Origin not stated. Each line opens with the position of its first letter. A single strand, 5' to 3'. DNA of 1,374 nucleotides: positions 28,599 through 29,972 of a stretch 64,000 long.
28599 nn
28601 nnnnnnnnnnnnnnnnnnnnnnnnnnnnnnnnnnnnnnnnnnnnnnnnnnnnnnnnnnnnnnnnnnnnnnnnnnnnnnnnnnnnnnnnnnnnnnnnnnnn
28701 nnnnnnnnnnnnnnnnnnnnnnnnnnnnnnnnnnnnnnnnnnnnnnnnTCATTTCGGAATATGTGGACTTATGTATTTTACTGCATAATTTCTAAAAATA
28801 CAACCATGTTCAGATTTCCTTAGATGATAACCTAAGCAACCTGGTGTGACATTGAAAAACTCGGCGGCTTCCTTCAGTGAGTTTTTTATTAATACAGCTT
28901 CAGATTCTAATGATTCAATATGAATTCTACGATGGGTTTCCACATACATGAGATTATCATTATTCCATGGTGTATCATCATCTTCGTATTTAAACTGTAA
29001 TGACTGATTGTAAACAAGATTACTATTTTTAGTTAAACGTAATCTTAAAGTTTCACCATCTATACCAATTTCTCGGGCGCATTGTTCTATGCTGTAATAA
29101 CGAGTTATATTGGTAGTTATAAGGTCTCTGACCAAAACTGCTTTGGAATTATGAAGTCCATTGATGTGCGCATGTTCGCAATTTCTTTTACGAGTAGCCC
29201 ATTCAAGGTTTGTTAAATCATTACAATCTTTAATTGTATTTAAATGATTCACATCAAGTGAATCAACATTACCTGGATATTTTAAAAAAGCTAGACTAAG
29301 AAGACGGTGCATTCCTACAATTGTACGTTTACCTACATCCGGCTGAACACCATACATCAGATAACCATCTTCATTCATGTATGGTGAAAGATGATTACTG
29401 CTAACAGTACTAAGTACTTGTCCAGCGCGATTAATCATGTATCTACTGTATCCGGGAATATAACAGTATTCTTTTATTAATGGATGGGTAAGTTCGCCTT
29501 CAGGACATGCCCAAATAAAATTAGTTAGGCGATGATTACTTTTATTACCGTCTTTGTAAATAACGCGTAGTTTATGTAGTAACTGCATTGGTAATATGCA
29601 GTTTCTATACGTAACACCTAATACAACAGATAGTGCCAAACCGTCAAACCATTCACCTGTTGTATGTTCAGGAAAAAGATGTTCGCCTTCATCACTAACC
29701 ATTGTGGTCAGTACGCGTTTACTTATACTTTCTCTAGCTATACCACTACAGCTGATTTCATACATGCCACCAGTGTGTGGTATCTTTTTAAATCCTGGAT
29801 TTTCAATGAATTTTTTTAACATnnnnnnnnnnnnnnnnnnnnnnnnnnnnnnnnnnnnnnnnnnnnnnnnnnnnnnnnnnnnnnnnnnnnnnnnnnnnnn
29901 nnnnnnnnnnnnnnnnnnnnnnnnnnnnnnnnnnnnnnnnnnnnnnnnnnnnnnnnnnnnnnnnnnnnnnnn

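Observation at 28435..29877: Group I intron carrying an HNH homing endonuclease interrupts the phage RNAP beta' gene exactly inside the NADFDGD catalytic motif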

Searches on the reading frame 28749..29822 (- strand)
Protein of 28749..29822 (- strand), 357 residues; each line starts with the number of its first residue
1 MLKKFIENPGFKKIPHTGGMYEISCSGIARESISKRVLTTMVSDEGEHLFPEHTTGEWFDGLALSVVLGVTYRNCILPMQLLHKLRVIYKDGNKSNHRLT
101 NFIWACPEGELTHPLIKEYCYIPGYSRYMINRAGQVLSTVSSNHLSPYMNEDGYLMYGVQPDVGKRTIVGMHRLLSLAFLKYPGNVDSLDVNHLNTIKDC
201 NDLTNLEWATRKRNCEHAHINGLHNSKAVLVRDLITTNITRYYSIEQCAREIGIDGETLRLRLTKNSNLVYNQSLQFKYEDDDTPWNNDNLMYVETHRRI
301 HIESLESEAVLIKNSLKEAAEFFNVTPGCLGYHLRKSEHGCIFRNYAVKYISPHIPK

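Call 5: search_protein_families(library=pfam, proteins=[window:28749-29822:-], max_evalue=0.01)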
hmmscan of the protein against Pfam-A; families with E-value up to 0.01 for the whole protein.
window:28749-29822:- (357 aa): 1 family
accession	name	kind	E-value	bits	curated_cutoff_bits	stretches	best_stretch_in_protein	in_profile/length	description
PF13392.12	HNH_3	-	6.5e-09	35.7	24.8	1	177-214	6-44/46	HNH endonuclease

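Call 19: search_protein_families(library=phrogs, proteins=[window:28749-29822:-], max_evalue=0.001)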
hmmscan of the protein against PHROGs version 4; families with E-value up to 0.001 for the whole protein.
window:28749-29822:- (357 aa): 7 families
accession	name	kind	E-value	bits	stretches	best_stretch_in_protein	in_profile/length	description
phrog_59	-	DNA, RNA and nucleotide metabolism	3.9e-31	109.8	1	12-342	62-322/423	HNH endonuclease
phrog_959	-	DNA, RNA and nucleotide metabolism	2.9e-23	83.2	1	120-234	9-122/138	HNH endonuclease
phrog_37683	-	unknown function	1.2e-11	45.3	1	127-220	120-210/279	-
phrog_1492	-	DNA, RNA and nucleotide metabolism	1.5e-09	38.5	1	137-226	80-167/414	HNH endonuclease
phrog_7545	-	DNA, RNA and nucleotide metabolism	0.00016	22.9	0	148-212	62-127/160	HNH endonuclease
phrog_99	-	DNA, RNA and nucleotide metabolism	0.00033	21.4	1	151-221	146-208/383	HNH endonuclease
phrog_30377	-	DNA, RNA and nucleotide metabolism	0.00038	21.6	0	171-223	12-60/82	HNH endonuclease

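Call 28: search_dna_similar(query=window:28749-29822:-, collection=phages, mode=protein, max_rows=40, rows=spread)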
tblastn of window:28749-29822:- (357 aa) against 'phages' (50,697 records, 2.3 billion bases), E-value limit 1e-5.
Records with a match: 688; places in all: 784; records where one place covers at least 80% of the query: 11.
Best place of each record, by identity: >=99% 1; 95-99% 5; <60% 682.
By first word of the organism name: Lactococcus 142; Enterococcus 96; Salmonella 75; Pseudomonas 61; Bacillus 54; Staphylococcus 47; Escherichia 30; Klebsiella 24; Vibrio 23; Listeria 18; and 40 more.
By host as written in the record: Lactococcus lactis 96; - 78; Pseudomonas aeruginosa 27; Enterococcus faecalis 25; Salmonella enterica subsp. enterica serovar Enteritidis PT1 25; Staphylococcus aureus 15; Lactococcus lactis subsp. cremoris CA-49 14; Klebsiella pneumoniae 12; and 195 more.
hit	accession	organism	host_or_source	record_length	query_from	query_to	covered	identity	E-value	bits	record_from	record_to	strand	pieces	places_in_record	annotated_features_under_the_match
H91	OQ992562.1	Pseudomonas phage PhiPizzaParty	Pseudomonas aeruginosa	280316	1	357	100%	99.4%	0e+0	741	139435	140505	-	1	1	hypothetical protein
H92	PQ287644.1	Pseudomonas phage HHBS8_1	Pseudomonas aeruginosa BWKH8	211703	77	356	78%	25.3%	3e-10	67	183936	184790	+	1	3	HNH endonuclease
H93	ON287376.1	Serratia phage vB_SmaM-Kodama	Serratia marcescens LVF3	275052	112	339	64%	26.1%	7e-13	76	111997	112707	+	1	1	putative HNH endonuclease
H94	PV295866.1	Staphylococcus phage CIFT_MFB_MRSA13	Staphylococcus aureus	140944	150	339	53%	27.5%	3e-6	55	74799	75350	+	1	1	hypothetical protein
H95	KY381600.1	Lactobacillus phage P2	Lactobacillus plantarum IMAU10120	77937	65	253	53%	27.0%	4e-7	58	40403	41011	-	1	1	HNH endonuclease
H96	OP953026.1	Pseudomonas phage pPA-N1803-4At.2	Pseudomonas aeruginosa N1803-4At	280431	118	284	47%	29.2%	4e-10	67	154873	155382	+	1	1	HNH homing endonuclease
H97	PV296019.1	Enterococcus phage fHoEfa04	Enterococcus faecalis #6933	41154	115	265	42%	31.2%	3e-7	58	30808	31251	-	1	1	HNH endonuclease | endonuclease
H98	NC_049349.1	Lactococcus lactis phage P475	-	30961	116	254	39%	33.1%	1e-10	69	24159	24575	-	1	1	HNH endonuclease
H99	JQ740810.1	Lactococcus phage ASCC506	Lactococcus lactis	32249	116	259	40%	31.3%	2e-12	74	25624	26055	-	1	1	putative HNH endonuclease | hypothetical protein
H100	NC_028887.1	Bacillus phage AvesoBmore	Bacillus thuringiensis subsp. kurstaki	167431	128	258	37%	34.4%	1e-8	63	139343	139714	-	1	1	HNH endonuclease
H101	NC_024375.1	Listeria phage LP-026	Listeria monocytogenes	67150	122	255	38%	33.1%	4e-10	67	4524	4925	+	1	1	HNH endonuclease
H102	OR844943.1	Enterococcus phage Efm 3-10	Enterococcus faecium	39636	119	267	42%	29.4%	7e-6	54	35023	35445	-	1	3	record has no annotation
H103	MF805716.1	Pseudomonas phage SL2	Pseudomonas aeruginosa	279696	122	249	36%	34.1%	1e-11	72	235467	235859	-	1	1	hypothetical protein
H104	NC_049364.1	Lactococcus phage 936 group phage Phi91127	Lactococcus lactis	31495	116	259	40%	29.9%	2e-11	71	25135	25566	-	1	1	HNH endonuclease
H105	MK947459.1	Salmonella phage vB_SenS_SB13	Salmonella enterica subsp. enterica ...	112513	119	267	42%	28.8%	7e-6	54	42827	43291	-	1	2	hypothetical protein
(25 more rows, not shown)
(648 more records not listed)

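Call 62: search_solved_structures(query=window:28752-29822:-, max_evalue=1, show_alignments=1)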
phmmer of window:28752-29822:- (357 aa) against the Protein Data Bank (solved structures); distinct sequences matched with E-value up to 1: 1.
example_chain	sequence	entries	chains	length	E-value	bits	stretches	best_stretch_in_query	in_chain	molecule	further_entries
1u3e_M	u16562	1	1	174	2.1e-08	36.7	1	121-230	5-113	HNH homing endonuclease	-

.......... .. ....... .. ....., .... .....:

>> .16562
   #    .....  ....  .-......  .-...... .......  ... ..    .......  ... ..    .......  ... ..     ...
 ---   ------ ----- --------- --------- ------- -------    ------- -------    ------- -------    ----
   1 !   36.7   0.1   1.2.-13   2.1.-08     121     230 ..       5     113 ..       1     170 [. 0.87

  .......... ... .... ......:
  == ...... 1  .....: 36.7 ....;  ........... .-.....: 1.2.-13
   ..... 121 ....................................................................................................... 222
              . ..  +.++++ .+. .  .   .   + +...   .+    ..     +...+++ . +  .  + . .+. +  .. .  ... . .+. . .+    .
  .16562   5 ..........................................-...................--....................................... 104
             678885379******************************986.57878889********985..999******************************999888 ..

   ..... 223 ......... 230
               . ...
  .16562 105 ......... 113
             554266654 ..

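Call 63: search_protein_families(library=pfam, proteins=[window:28752-29822:-], max_evalue=5)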
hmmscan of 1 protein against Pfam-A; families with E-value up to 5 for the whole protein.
window:28752-29822:- (357 aa): 2 families
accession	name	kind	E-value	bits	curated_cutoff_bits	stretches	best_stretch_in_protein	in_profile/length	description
PF13392.12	HNH_3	-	6.5e-09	35.7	24.8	2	177-214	6-44/46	HNH endonuclease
PF07453.19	NUMOD1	-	0.016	15.9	22.8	1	233-259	7-33/37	NUMOD1 domain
